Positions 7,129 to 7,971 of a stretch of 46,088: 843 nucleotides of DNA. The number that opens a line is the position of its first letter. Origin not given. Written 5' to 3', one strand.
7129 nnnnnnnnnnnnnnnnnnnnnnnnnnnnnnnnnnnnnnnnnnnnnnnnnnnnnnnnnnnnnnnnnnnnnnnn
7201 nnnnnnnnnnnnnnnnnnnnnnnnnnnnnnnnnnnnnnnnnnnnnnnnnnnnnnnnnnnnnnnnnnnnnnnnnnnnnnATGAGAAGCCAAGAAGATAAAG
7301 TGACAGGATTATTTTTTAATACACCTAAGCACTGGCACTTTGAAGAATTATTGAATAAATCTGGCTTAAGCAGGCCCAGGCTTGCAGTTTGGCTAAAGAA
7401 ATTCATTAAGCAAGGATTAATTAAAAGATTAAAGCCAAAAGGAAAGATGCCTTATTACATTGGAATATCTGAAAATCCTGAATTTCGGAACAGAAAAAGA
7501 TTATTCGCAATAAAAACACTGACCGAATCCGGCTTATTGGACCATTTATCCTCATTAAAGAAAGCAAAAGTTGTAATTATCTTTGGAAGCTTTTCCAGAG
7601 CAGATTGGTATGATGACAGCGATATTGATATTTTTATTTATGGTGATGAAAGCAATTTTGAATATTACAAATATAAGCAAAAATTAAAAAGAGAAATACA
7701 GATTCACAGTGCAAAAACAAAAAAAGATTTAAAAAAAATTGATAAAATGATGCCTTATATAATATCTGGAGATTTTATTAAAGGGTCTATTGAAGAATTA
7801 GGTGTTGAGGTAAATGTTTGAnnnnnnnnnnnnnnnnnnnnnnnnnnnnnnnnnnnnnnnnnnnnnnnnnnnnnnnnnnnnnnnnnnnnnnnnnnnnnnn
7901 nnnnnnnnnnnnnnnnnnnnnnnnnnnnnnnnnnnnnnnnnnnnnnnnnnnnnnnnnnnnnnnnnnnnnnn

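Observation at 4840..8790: Three copies of the purB 3' end bracket two cargo segments: tandem integration scars without an integrase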

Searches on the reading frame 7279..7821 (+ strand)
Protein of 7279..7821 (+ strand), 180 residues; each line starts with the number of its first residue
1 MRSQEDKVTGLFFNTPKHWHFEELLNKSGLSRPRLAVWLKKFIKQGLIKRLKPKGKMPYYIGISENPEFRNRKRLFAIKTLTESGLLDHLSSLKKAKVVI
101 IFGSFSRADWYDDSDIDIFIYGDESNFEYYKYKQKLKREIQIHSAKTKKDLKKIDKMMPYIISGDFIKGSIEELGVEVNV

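Call 12: search_protein_families(library=pfam, proteins=[window:7279-7821:+], max_evalue=0.01)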
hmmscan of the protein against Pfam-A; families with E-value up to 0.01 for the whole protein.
window:7279-7821:+ (180 aa): 4 families
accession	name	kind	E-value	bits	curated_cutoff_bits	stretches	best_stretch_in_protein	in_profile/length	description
PF18765.7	Polbeta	-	1e-09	38.9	26.9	1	90-156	7-71/93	Polymerase beta, Nucleotidyltransferase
PF01909.29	NTP_transf_2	-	2.6e-09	37.8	21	1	86-157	4-77/93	Nucleotidyltransferase domain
PF22600.2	MTPAP-like_central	-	0.0014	19.1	27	1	76-147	19-87/139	Poly(A) RNA polymerase, mitochondrial-like, central palm domain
PF01047.28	MarR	-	0.0043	17.4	24.6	0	22-53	21-52/59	MarR family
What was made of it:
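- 7063..8715 (.): Segment 1. It holds wHTH-MNT nucleotidyltransferase (7279-7821 +), its conserved 156-aa partner (7814-8284 +, HEPN not verified) and a 112-aa HTH protein (8364-8702 +). Pfam (call 12).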

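Call 29: find_homologous_proteins(query=window:7279-7821:+, max_evalue=0.00001)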
Query window:7279-7821:+ (180 aa): 373 proteins with E <= 0.00001 among 521 candidates; the best 120 are listed.
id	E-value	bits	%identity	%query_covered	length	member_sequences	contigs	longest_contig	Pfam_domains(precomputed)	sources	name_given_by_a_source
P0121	2.0e-94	333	99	84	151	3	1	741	PF18765.8,PF01909.30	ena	-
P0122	5.1e-83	296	72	100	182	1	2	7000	PF18765.8,PF01909.30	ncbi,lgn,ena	-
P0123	3.7e-82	293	72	100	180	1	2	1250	PF18765.8,PF01909.30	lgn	-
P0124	9.3e-82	291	71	99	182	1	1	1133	PF18765.8,PF01909.30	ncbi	-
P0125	2.1e-81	290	74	99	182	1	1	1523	PF18765.8,PF01909.30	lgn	-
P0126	5.2e-81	289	73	100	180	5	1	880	PF18765.8,PF01909.30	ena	-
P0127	4.2e-80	286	69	100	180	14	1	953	PF18765.8,PF01022.27,PF01909.30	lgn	-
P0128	9.2e-80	285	68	100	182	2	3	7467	PF18765.8,PF01909.30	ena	-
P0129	2.6e-79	283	69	100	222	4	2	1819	PF18765.8,PF01909.30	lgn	-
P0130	1.1e-78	281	69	100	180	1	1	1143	PF18765.8,PF01909.30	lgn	-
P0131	2.6e-78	280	68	100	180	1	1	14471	PF18765.8,PF01909.30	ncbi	-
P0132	3.9e-78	280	69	100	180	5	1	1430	PF18765.8,PF01909.30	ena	-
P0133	4.0e-78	280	69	100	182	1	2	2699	PF18765.8,PF01909.30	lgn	-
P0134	6.2e-78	279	71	100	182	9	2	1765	PF18765.8,PF01909.30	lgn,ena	-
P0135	1.1e-77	278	65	100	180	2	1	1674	PF18765.8,PF01909.30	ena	-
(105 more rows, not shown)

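Call 30: find_encoding_contigs(protein=P0122, flank=7000, max_places=3)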
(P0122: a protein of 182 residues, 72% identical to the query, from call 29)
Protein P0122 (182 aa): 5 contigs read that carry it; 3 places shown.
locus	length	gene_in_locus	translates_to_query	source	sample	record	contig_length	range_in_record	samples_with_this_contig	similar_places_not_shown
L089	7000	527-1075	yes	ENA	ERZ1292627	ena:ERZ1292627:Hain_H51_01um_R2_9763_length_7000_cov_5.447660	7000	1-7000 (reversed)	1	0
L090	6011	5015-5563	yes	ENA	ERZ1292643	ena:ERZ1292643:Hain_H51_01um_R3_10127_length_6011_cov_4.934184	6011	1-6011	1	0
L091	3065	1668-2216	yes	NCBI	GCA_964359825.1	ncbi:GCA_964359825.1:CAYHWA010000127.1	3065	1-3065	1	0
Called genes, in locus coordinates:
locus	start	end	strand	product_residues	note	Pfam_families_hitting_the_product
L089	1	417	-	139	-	?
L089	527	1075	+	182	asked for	PF01909:NTP_transf_2, PF18765:Polbeta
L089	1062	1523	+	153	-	-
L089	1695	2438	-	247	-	PF08843:AbiEii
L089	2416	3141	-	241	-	-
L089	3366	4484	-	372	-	-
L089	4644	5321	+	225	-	-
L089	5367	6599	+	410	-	PF04909:Amidohydro_2 (faint)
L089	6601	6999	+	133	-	?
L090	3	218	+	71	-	?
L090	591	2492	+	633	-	PF17214:KH_TffA, PF07650:KH_2 (weak), PF23023:Anti-Pycsar_Apyc1, PF00753:Lactamase_B, PF16661:Lactamase_B_6, PF12706:Lactamase_B_2, PF10996:Beta-Casp, PF07521:RMMBL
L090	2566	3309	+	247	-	-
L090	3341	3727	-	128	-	-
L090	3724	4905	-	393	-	PF08245:Mur_ligase_M, PF27239:FOL3_C, PF02875:Mur_ligase_C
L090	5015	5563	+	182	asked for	PF01909:NTP_transf_2, PF18765:Polbeta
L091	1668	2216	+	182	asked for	PF01909:NTP_transf_2, PF18765:Polbeta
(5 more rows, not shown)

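Call 31: find_encoding_contigs(protein=P0131, flank=7000, max_places=3)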
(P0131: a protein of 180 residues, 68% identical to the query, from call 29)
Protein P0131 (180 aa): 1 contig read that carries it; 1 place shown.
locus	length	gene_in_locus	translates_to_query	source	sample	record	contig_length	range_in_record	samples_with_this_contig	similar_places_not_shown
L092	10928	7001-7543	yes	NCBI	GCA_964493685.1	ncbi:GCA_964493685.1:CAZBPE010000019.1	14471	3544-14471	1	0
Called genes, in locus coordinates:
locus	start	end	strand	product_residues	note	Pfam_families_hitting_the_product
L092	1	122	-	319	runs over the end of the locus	PF02661:Fic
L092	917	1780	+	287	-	PF03631:Virul_fac_BrkB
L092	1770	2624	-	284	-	PF00892:EamA, PF03151:TPT (weak)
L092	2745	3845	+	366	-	PF02463:SMC_N, PF13175:AAA_15, PF13476:AAA_23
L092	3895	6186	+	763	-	-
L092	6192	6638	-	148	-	-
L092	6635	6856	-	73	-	PF12844:HTH_19, PF13560:HTH_31, PF01381:HTH_3, PF13443:HTH_26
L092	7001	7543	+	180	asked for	PF01909:NTP_transf_2 (weak), PF18765:Polbeta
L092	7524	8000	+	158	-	-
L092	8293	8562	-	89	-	-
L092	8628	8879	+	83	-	-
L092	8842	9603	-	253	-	PF00696:AA_kinase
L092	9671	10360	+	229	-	-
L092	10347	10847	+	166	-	PF05168:HEPN (weak)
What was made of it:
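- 7063..8715 (.): The MNT-plus-partner pair recurs in unrelated contexts in other Woesearchaeota (calls 29-31).
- On MNT-HEPN toxin-antitoxin module: What remains is the conserved pairing (calls 30, 31) and an RNNINY stretch read from the sequence.
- Closest known: MNT-HEPN. Same: The pair moves as a unit between contexts (calls 29-31).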

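Call 71: search_protein_families(library=phrogs, proteins=[window:7279-7821:+], max_evalue=0.01)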
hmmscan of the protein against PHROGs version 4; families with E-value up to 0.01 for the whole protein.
window:7279-7821:+ (180 aa): 1 family
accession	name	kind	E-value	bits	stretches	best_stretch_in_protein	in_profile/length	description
phrog_28438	-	unknown function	0.0052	16.9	1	87-133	10-56/289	-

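Call 72: search_protein_families(library=ncbifam, proteins=[window:7279-7821:+], max_evalue=0.01)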
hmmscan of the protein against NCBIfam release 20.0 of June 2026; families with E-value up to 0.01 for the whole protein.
window:7279-7821:+ (180 aa): 1 family
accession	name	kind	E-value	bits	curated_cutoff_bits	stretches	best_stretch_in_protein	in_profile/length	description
NF047752.1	MntA_antitoxin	equivalog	4.3e-06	26.6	60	1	95-140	6-53/106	type VII toxin-antitoxin system MntA family adenylyltransferase antitoxin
